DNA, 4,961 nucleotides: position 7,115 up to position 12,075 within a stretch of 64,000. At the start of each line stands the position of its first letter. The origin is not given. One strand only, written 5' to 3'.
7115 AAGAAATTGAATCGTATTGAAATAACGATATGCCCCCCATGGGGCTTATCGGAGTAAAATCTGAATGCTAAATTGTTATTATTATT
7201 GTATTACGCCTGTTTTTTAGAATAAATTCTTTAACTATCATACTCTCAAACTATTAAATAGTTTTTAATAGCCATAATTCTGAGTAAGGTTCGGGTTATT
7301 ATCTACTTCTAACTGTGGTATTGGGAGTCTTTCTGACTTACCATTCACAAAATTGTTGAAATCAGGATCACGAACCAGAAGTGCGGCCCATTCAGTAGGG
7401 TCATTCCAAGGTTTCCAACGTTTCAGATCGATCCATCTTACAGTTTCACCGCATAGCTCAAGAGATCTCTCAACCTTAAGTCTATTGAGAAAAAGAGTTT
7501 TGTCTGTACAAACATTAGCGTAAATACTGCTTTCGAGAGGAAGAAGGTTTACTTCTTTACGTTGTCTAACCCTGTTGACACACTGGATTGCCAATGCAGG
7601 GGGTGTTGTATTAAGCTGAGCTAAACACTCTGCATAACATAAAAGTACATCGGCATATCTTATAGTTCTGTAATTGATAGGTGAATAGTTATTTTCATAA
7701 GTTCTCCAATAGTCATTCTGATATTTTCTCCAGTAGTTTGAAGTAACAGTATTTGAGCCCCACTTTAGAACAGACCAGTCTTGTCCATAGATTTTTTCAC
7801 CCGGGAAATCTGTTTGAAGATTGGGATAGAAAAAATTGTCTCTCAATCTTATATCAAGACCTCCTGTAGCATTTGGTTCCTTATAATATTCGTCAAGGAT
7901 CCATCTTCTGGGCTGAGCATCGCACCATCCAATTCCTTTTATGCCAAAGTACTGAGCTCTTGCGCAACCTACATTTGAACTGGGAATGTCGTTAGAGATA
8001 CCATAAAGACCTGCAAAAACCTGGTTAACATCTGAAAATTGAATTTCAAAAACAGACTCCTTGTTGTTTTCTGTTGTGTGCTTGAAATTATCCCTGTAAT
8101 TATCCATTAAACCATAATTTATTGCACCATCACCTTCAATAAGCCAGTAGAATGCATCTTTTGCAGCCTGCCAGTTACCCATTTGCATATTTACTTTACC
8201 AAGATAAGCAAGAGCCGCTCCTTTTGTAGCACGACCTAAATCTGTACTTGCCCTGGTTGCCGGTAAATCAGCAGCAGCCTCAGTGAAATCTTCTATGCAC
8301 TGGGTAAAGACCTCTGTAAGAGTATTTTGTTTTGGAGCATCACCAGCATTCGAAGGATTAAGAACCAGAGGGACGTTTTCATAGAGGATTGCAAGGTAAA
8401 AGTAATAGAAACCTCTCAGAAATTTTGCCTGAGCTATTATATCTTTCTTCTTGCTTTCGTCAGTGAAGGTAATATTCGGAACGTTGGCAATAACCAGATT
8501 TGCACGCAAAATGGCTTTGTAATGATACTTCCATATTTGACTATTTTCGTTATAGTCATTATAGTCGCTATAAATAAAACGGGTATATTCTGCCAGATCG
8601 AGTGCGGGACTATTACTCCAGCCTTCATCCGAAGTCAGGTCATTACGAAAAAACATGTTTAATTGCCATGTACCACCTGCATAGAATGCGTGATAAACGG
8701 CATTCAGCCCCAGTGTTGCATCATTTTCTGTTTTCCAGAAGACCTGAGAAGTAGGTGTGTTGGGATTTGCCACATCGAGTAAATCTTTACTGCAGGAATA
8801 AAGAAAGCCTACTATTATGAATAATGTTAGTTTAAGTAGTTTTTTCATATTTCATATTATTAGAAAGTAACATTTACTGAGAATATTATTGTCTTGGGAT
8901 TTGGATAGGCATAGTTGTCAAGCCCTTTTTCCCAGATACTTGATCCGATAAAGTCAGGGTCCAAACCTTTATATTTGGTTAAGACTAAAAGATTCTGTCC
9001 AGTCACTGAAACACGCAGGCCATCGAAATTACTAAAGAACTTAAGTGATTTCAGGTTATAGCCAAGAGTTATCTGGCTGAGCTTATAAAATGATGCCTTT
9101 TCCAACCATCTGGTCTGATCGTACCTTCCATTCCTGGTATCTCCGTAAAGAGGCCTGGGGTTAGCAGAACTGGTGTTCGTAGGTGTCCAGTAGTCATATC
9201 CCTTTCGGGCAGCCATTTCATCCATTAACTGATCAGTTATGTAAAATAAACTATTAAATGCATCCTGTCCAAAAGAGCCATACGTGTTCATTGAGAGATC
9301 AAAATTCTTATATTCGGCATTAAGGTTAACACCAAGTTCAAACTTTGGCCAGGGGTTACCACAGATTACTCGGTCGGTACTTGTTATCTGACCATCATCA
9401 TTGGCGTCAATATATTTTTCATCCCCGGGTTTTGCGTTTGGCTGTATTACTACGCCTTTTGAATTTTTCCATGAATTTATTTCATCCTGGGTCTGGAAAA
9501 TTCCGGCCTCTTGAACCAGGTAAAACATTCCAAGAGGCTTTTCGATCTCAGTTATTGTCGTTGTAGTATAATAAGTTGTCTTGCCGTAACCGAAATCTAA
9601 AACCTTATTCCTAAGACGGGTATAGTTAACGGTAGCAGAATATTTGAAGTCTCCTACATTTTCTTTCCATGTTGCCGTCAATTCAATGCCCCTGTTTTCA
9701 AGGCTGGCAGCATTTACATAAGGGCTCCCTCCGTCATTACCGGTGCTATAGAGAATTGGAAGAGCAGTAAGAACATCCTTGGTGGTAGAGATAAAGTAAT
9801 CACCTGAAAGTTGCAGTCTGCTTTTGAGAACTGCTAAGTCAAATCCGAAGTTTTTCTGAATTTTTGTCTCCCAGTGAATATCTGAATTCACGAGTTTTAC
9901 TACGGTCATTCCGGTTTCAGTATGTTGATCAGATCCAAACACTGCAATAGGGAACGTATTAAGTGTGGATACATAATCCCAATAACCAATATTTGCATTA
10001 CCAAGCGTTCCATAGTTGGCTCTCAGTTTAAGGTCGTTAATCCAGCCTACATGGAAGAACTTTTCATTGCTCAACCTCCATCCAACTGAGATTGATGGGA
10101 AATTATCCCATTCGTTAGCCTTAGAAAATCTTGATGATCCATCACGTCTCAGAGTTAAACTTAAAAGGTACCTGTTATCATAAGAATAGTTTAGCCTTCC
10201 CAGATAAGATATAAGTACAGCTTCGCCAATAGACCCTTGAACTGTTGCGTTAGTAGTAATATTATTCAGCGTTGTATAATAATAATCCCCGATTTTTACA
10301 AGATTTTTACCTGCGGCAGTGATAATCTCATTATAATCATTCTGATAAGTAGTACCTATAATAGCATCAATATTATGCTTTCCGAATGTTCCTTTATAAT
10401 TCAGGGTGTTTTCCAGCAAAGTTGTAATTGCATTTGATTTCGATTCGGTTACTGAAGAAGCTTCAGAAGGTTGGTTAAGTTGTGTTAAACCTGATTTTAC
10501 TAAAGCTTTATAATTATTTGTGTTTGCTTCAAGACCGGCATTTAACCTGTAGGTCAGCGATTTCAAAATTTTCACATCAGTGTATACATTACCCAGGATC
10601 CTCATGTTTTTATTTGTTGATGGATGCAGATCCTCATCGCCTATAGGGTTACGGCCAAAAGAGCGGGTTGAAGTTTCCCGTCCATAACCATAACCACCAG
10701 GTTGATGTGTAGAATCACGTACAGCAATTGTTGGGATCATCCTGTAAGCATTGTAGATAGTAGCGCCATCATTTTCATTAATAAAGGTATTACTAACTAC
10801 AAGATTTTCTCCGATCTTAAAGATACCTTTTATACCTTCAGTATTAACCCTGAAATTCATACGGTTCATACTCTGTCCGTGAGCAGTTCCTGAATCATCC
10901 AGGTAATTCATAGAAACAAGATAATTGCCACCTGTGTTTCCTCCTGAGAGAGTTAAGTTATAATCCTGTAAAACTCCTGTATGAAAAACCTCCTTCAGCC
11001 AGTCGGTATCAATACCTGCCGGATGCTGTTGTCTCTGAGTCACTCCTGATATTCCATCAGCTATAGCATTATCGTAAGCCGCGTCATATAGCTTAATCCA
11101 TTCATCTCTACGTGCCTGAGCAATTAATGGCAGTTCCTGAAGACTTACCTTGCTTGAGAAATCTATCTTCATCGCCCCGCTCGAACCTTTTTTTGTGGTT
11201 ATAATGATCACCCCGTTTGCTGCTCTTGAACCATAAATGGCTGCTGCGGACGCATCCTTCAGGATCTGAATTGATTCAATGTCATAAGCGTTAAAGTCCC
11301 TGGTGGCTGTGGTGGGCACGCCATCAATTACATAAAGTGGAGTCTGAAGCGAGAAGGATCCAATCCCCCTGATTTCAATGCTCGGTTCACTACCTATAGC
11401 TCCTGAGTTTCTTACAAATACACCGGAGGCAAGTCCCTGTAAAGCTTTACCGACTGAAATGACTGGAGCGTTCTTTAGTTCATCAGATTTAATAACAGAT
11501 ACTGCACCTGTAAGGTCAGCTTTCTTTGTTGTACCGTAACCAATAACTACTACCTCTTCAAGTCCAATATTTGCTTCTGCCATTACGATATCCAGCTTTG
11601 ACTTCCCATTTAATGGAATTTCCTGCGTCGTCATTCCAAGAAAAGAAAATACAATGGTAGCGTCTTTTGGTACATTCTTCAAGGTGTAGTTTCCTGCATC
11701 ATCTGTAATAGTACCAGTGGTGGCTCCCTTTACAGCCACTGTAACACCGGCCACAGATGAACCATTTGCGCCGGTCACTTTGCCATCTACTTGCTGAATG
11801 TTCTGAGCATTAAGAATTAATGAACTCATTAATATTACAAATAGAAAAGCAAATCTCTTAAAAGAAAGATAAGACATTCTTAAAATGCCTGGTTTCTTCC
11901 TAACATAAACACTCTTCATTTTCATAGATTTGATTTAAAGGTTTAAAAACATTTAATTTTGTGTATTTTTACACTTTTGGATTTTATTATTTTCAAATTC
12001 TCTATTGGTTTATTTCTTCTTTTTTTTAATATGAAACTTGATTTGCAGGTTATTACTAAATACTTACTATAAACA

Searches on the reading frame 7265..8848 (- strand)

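Call 9: search_protein_families(library=pfam, proteins=[window:7265-8848:-], max_evalue=0.001)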
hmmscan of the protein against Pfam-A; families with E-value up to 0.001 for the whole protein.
window:7265-8848:- (527 aa): 2 families
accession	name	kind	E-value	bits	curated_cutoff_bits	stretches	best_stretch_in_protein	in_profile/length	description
PF07980.17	SusD_RagB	-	6.5e-35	121.6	23.1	1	263-527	1-297/297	SusD family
PF14322.12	SusD-like_3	-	4.2e-23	83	27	1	23-219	2-189/191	Starch-binding associating with outer membrane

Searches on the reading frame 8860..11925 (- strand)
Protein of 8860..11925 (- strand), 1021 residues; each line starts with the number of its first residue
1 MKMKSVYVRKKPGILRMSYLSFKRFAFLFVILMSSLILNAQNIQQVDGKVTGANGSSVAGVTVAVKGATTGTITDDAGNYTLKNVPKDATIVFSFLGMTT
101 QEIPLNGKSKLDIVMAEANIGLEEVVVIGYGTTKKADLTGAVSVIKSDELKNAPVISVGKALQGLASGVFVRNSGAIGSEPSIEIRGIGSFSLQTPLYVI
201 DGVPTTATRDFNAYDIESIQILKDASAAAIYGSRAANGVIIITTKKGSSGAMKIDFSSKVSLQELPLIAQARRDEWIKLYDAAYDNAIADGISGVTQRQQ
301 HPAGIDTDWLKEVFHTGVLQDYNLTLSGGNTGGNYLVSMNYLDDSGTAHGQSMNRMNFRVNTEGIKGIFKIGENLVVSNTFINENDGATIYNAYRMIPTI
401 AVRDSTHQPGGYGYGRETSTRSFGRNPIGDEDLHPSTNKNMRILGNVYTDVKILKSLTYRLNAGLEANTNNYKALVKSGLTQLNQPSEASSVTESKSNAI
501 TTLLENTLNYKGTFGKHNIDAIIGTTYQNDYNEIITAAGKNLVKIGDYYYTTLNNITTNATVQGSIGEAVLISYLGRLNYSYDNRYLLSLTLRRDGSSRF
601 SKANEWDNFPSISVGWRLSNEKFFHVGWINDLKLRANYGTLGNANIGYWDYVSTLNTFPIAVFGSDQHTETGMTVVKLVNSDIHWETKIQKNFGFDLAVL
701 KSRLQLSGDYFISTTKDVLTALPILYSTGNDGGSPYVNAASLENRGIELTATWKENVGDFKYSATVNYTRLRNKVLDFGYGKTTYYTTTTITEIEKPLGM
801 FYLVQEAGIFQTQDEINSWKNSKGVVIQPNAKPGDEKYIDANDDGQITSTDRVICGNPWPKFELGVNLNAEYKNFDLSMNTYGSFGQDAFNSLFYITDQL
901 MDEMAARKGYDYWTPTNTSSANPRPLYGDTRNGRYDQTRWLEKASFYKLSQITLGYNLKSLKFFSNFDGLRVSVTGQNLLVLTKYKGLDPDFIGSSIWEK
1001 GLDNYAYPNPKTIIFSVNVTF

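Call 9: search_protein_families(library=pfam, proteins=[window:8860-11925:-], max_evalue=0.001)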
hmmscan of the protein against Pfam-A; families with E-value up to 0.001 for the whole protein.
window:8860-11925:- (1021 aa): 3 families
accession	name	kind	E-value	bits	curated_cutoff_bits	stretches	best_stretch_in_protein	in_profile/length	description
PF07715.20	Plug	-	5.2e-21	75.6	23.9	1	135-239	2-107/107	TonB-dependent Receptor Plug Domain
PF13715.12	CarbopepD_reg_2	-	8.8e-18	64.6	32.2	1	47-127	2-88/88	CarboxypepD_reg-like domain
PF13620.12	CarboxypepD_reg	-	3.1e-10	40.7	32.3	1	46-112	2-78/82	Carboxypeptidase regulatory-like domain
